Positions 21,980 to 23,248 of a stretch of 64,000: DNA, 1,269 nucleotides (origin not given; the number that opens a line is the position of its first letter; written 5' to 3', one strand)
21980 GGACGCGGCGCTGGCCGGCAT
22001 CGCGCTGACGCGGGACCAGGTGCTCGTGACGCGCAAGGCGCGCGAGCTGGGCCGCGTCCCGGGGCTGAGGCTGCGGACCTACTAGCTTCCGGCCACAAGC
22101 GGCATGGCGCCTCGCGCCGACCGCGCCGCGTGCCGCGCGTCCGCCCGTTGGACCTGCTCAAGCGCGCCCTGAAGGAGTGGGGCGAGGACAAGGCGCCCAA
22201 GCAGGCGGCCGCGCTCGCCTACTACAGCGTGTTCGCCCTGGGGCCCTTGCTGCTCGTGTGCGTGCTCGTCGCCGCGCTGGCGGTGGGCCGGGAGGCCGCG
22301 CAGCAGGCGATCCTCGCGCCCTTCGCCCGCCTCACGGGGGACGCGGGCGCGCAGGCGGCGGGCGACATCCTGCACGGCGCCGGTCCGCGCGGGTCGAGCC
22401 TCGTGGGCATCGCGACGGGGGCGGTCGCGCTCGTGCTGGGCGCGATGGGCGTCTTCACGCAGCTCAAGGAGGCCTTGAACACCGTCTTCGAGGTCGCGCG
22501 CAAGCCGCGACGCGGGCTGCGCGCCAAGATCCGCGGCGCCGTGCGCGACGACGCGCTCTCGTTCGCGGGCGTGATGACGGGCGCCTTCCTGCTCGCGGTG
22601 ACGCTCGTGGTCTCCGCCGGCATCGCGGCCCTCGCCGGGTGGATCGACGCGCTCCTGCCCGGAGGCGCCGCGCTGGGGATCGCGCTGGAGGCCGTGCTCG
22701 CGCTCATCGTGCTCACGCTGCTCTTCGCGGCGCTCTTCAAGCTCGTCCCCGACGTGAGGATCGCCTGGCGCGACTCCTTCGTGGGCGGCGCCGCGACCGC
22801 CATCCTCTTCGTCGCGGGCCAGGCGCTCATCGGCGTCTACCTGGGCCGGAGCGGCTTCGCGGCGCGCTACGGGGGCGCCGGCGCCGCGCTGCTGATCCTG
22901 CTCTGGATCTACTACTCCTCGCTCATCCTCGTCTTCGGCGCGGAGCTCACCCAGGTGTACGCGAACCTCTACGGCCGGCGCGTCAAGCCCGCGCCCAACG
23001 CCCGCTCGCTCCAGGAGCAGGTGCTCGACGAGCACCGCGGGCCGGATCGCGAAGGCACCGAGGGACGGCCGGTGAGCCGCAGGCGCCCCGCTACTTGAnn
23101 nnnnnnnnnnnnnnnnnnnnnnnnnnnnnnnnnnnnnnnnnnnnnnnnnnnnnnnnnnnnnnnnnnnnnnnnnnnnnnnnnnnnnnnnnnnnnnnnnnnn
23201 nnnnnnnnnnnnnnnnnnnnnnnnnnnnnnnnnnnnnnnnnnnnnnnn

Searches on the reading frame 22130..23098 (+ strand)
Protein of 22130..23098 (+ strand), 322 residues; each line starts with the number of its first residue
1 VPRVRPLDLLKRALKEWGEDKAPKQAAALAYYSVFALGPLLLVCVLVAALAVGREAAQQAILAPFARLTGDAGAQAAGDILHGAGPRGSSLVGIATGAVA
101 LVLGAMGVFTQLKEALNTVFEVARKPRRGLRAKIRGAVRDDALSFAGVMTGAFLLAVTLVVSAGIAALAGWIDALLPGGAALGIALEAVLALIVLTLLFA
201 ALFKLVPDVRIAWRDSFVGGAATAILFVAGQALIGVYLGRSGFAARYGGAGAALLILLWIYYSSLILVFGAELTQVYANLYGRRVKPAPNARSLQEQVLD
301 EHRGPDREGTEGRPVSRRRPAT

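Call 22: search_protein_families(library=pfam, proteins=[window:22130-23098:+], max_evalue=0.001)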
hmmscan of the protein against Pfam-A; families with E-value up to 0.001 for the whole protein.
window:22130-23098:+ (322 aa): 1 family
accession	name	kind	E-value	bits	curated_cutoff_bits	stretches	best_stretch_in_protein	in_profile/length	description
PF03631.20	Virul_fac_BrkB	-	6.3e-39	134.6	33.7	1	19-279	2-257/259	Virulence factor BrkB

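Call 61: search_protein_families(library=ncbifam, proteins=[window:22130-23098:+], max_evalue=0.001)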
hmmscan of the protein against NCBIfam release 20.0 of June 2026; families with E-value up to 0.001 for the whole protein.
window:22130-23098:+ (322 aa): 4 families
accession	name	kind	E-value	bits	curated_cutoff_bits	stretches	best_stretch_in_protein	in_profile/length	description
TIGR00765.1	yihY_not_rbn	subfamily_domain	1.8e-23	83.7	73.15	1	11-276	4-255/259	YihY family inner membrane protein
NF003256.0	PRK04214.1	equivalog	8e-20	71.2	500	1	19-279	29-275/412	ribonuclease BN/unknown domain fusion protein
NF002457.0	PRK01637.1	equivalog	4.5e-19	68.7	307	1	13-280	23-277/295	virulence factor BrkB family protein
TIGR00766.1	TIGR00766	equivalog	1.4e-08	34.4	213.65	1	12-238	5-221/263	inner membrane protein YhjD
